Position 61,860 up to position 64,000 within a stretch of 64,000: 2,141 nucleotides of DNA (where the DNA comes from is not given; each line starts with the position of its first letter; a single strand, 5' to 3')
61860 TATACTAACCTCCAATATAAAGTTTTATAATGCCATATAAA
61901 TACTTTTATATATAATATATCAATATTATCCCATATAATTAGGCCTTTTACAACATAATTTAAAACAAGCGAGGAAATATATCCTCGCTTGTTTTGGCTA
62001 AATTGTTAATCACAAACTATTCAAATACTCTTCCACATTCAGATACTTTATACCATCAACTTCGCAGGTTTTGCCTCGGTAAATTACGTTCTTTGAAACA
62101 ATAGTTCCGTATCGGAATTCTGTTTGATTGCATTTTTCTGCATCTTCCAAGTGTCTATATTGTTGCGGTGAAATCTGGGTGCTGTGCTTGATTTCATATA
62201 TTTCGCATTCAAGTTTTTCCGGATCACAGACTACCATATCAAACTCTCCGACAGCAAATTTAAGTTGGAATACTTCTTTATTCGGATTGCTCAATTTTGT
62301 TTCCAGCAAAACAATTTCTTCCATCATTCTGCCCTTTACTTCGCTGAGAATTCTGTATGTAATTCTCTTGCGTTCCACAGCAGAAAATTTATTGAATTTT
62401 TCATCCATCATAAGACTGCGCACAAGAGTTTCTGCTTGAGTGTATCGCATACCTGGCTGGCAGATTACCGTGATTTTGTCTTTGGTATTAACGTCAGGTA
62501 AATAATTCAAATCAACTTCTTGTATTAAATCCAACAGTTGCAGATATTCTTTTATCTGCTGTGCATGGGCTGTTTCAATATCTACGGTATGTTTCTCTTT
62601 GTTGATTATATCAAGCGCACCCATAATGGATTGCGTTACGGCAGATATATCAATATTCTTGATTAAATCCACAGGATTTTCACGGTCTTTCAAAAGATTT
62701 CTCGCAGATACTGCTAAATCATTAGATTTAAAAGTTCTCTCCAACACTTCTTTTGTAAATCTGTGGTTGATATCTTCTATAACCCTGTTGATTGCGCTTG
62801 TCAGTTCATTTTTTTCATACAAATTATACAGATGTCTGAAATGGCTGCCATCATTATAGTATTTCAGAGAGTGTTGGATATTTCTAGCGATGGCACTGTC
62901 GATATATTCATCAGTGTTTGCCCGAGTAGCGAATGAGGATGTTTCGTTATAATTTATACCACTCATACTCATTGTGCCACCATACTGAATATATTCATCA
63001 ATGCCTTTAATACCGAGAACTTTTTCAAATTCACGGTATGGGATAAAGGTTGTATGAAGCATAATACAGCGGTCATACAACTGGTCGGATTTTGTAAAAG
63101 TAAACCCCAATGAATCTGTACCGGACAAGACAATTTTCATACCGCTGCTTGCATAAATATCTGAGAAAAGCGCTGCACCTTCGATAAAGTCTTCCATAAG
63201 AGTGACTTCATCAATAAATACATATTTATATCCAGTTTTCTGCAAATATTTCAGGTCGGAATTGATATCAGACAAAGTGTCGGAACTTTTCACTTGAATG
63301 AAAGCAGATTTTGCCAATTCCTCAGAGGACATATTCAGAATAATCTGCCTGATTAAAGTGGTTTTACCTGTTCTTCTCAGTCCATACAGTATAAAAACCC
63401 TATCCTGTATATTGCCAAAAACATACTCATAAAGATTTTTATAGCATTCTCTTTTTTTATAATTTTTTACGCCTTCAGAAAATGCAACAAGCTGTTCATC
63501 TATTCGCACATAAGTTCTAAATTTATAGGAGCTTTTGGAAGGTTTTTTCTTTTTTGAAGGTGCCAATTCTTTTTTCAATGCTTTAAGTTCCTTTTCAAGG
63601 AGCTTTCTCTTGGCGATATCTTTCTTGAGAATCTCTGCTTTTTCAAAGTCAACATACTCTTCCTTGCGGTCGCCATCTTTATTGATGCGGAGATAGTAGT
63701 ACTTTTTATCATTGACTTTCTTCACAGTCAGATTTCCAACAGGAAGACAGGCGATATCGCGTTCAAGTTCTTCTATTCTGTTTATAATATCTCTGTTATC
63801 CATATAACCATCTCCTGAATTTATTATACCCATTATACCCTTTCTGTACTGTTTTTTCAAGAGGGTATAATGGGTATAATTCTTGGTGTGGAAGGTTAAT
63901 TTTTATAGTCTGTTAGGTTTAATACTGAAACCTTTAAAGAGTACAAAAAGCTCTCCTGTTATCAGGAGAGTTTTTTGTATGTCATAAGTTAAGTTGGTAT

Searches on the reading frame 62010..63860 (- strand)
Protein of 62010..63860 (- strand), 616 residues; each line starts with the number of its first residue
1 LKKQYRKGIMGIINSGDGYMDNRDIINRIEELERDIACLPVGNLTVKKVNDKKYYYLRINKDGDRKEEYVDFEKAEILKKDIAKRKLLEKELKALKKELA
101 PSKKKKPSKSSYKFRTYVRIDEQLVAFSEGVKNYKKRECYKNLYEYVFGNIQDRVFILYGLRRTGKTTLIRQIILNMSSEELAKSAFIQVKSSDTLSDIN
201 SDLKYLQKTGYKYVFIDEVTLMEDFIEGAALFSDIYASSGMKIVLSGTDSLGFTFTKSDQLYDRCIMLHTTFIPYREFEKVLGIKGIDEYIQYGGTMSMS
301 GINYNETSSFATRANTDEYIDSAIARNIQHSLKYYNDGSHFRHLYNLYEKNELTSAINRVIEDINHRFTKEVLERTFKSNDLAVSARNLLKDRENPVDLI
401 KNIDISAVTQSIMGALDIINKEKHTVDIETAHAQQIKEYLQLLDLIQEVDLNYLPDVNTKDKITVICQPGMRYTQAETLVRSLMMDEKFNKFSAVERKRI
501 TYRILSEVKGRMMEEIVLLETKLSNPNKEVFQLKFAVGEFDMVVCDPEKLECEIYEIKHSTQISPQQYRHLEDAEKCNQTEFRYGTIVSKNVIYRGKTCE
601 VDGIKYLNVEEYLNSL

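Call 3: search_protein_families(library=padloc, proteins=[window:62010-63860:-], max_evalue=0.01)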
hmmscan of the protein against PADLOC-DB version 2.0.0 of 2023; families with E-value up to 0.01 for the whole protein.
window:62010-63860:- (616 aa): 7 families
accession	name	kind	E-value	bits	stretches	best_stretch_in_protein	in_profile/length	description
PDLC04787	PDC-S01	-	4.9e-11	40.1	1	133-386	9-256/412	-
PDLC04789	PDC-S01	-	7.2e-11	39.7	1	152-285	16-146/375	-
PDLC04791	PDC-S01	-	6.5e-10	36.2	1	139-303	6-174/395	-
PDLC04790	PDC-S01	-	1e-06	25.8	1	153-225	27-93/422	-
PDLC01832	CARF2--CARF_HEPN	-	0.00018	18.9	1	346-428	161-243/416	-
PDLC04985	PDC-S27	-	0.0003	17.9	1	158-245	30-106/484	-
PDLC04140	mad8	-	0.002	15.7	1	155-349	29-128/314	mads_8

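Call 4: search_protein_families(library=pfam, proteins=[window:62010-63860:-], max_evalue=0.01)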
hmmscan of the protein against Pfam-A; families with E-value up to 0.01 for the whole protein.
window:62010-63860:- (616 aa): 5 families
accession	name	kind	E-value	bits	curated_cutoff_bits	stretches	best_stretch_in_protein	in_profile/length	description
PF13173.12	AAA_14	-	1.4e-11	44.9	27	1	153-278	2-128/129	AAA domain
PF05673.19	DUF815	-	0.00033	20.3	23.8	1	134-221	35-118/249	Protein of unknown function (DUF815)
PF13401.12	AAA_22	-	0.00067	20.4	27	0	153-203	5-54/130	AAA domain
PF01637.24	ATPase_2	-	0.0033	17.7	33.2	1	153-196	20-62/225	ATPase domain predominantly from Archaea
PF24302.1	DUF7484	-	0.0049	16.7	27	1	355-438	2-79/270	Family of unknown function (DUF7484)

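Call 7: search_protein_families(library=ncbifam, proteins=[window:62010-63860:-], max_evalue=0.1)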
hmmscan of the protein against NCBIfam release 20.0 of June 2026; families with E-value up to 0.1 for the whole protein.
window:62010-63860:- (616 aa): 1 family
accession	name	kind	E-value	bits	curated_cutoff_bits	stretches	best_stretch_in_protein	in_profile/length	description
NF040501.1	resist_ArsN2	equivalog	0.061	12.9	125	0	460-521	31-90/133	arsenic resistance N-acetyltransferase ArsN2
